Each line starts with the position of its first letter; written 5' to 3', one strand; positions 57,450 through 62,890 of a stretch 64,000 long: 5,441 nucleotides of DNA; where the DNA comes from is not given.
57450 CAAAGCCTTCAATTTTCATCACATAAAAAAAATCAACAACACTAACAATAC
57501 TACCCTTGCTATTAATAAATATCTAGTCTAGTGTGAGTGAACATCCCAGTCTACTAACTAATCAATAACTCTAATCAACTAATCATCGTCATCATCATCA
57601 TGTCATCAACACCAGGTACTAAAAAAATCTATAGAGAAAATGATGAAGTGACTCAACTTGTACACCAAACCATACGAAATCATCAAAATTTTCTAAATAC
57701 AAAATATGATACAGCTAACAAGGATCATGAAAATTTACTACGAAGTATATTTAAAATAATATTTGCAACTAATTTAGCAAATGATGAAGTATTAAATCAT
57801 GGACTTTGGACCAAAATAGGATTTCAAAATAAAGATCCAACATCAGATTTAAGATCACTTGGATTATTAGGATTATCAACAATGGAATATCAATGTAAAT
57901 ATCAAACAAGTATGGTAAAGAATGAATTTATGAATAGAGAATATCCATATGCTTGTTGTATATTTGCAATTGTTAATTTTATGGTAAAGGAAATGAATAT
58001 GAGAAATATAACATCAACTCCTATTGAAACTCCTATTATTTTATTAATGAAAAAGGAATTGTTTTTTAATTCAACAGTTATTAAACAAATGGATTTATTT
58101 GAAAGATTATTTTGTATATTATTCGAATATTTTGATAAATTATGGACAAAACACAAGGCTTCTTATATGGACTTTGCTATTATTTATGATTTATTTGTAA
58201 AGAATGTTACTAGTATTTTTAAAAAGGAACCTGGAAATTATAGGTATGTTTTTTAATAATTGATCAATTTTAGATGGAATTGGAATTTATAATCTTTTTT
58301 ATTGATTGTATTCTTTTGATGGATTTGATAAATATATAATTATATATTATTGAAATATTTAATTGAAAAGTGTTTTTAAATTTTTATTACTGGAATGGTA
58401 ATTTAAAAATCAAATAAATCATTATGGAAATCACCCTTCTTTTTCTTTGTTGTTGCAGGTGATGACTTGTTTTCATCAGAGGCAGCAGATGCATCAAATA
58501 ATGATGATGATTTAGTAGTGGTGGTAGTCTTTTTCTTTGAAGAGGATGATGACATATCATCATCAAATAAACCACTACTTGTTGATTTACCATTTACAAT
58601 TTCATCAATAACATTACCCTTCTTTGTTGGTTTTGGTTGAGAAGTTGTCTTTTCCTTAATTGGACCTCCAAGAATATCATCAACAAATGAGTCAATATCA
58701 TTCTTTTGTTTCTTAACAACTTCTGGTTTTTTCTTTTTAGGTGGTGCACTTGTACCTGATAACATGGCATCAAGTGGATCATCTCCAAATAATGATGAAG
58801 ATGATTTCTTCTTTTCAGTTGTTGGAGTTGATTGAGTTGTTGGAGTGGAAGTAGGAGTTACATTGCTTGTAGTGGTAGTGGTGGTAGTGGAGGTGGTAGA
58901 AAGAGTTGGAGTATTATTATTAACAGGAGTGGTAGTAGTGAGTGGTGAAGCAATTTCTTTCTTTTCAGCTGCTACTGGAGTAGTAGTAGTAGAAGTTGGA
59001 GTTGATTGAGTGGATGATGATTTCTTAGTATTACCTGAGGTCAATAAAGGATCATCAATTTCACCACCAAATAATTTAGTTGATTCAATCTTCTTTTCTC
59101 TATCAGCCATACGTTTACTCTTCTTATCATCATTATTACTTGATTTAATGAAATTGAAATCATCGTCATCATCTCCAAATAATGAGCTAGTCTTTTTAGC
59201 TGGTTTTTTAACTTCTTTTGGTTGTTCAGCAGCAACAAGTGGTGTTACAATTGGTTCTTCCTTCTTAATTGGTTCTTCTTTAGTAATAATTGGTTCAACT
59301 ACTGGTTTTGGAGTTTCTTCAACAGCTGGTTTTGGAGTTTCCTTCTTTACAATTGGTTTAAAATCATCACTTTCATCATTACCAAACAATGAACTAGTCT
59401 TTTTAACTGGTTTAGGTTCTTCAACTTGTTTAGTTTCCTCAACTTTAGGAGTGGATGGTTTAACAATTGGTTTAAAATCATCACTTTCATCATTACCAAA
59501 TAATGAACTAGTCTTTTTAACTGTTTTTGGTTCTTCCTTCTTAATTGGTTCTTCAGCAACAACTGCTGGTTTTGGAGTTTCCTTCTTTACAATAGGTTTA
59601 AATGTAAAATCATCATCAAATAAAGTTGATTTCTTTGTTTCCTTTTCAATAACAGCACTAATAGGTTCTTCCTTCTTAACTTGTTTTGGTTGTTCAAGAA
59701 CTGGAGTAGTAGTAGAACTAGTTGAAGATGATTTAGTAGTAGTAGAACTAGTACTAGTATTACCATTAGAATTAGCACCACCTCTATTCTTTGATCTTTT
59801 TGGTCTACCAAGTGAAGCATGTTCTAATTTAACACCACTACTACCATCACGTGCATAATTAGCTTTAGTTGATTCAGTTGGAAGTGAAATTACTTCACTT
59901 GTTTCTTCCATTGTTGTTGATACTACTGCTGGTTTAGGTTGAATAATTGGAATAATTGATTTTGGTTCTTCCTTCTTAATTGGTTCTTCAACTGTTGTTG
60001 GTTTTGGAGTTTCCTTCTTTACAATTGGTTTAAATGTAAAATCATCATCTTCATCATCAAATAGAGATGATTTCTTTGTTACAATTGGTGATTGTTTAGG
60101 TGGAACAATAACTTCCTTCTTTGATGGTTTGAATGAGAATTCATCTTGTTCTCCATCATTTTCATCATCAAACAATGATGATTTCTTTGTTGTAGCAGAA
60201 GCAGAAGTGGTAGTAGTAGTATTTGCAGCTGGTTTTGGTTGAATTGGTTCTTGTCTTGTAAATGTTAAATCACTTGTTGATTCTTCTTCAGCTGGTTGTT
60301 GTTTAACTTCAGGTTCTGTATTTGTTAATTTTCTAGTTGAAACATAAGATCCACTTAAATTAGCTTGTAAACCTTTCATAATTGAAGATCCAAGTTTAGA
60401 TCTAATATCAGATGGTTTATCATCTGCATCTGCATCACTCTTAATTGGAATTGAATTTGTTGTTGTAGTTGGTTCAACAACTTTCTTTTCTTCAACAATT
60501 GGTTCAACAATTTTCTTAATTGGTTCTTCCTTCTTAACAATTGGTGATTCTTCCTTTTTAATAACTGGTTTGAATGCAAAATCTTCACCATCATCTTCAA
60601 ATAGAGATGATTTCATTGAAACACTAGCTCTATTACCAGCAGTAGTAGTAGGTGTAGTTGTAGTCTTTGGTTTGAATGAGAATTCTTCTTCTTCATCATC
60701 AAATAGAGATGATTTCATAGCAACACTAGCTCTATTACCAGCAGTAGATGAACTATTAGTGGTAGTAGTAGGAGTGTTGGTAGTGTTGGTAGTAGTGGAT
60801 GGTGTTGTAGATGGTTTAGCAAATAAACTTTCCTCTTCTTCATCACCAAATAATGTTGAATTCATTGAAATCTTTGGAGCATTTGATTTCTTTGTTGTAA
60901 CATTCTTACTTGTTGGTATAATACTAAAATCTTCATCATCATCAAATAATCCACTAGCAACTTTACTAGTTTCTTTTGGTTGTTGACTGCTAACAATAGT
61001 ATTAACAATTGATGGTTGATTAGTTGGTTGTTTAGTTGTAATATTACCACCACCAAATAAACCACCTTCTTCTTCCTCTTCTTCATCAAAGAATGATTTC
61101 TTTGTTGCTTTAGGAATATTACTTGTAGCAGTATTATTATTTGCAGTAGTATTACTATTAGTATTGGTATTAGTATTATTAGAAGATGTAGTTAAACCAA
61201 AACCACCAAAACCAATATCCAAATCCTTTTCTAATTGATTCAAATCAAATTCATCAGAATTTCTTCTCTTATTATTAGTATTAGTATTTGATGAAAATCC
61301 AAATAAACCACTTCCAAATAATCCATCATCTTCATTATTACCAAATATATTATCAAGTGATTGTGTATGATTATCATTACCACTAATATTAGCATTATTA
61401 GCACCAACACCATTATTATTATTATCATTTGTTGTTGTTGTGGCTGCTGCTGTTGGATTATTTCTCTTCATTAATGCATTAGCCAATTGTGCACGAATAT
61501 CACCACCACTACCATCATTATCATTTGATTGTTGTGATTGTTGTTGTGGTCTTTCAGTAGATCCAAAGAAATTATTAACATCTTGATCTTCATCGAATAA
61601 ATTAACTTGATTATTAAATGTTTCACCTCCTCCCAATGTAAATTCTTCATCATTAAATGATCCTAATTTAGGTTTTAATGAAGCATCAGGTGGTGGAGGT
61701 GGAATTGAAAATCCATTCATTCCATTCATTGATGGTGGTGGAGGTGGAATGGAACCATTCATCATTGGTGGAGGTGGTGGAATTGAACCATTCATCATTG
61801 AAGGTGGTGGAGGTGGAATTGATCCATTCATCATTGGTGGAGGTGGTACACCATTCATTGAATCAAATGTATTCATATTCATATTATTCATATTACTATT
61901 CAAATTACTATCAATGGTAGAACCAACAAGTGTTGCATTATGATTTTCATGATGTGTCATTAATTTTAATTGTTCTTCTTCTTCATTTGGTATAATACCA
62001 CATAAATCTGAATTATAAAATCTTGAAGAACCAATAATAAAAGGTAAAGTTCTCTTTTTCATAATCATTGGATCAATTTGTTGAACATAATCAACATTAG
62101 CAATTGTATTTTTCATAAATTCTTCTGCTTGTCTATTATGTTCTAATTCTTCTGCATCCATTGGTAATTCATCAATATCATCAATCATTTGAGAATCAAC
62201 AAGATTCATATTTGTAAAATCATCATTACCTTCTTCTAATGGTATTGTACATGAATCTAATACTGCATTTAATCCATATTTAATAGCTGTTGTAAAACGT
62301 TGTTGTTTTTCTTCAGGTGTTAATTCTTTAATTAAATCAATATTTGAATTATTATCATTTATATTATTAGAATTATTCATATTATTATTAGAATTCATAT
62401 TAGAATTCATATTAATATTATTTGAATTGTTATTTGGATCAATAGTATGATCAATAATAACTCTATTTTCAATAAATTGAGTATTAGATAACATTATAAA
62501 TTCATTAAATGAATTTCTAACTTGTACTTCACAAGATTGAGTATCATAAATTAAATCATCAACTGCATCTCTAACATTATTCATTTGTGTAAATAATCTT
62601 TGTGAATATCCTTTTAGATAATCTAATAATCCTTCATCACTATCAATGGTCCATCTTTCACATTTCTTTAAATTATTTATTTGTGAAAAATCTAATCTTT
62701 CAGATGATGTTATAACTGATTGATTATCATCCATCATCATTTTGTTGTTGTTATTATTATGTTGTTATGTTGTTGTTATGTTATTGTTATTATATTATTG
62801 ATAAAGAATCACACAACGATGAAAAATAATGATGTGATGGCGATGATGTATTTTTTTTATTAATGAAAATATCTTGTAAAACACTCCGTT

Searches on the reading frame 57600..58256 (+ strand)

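Call 11: search_protein_families(library=pfam, proteins=[window:57600-58256:+])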
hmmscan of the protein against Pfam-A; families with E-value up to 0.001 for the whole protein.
window:57600-58256:+ (218 aa): 1 family
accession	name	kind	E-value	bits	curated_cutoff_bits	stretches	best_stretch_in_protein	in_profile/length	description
PF04727.18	ELMO_CED12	-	5.8e-29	101.8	23.3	1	29-193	4-173/176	ELMO/CED-12 family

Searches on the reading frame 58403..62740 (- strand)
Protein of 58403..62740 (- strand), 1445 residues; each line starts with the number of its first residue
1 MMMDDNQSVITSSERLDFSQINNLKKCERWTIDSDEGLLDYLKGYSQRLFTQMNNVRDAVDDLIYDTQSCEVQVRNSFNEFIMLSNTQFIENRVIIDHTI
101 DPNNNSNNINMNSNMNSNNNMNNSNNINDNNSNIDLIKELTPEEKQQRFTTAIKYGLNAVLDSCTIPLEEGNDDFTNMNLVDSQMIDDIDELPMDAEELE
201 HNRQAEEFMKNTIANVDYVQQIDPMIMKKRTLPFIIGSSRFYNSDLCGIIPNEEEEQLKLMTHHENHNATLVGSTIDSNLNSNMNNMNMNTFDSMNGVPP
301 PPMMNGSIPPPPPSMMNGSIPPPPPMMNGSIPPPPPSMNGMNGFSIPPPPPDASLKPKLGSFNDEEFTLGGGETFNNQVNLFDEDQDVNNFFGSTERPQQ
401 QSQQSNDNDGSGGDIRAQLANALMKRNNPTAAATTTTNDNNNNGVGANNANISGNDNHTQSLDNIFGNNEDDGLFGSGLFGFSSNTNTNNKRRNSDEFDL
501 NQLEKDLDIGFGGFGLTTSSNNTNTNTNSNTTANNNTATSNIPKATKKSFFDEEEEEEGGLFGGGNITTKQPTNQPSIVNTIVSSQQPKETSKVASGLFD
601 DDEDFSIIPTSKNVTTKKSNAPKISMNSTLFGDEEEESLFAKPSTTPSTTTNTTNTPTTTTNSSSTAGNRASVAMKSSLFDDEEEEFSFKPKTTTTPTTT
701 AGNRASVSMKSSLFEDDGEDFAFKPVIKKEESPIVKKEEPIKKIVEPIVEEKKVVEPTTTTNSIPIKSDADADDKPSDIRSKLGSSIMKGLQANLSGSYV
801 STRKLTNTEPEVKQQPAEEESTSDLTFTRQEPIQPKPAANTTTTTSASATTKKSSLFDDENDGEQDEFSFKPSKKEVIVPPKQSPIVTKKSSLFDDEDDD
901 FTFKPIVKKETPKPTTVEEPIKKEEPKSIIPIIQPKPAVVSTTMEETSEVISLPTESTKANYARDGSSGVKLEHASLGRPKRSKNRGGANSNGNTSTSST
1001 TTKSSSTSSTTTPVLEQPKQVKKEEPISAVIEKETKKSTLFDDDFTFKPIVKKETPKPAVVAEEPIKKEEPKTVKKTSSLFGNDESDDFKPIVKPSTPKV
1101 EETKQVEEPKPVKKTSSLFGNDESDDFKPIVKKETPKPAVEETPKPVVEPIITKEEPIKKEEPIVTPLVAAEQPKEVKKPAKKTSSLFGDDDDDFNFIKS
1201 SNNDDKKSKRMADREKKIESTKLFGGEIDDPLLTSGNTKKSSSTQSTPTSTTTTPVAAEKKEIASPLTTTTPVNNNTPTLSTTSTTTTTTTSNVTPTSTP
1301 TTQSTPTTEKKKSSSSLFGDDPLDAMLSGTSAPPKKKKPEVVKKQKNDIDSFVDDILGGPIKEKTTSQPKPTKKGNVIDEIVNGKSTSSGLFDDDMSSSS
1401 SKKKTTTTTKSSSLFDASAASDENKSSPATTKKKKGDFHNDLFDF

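Call 11: search_protein_families(library=pfam, proteins=[window:58403-62740:-])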
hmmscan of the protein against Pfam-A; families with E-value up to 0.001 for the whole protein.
window:58403-62740:- (1445 aa): 1 family
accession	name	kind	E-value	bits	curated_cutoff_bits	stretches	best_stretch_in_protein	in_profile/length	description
PF06346.17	Drf_FH1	-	4.2e-05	23.9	40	1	295-351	54-111/157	Formin Homology Region 1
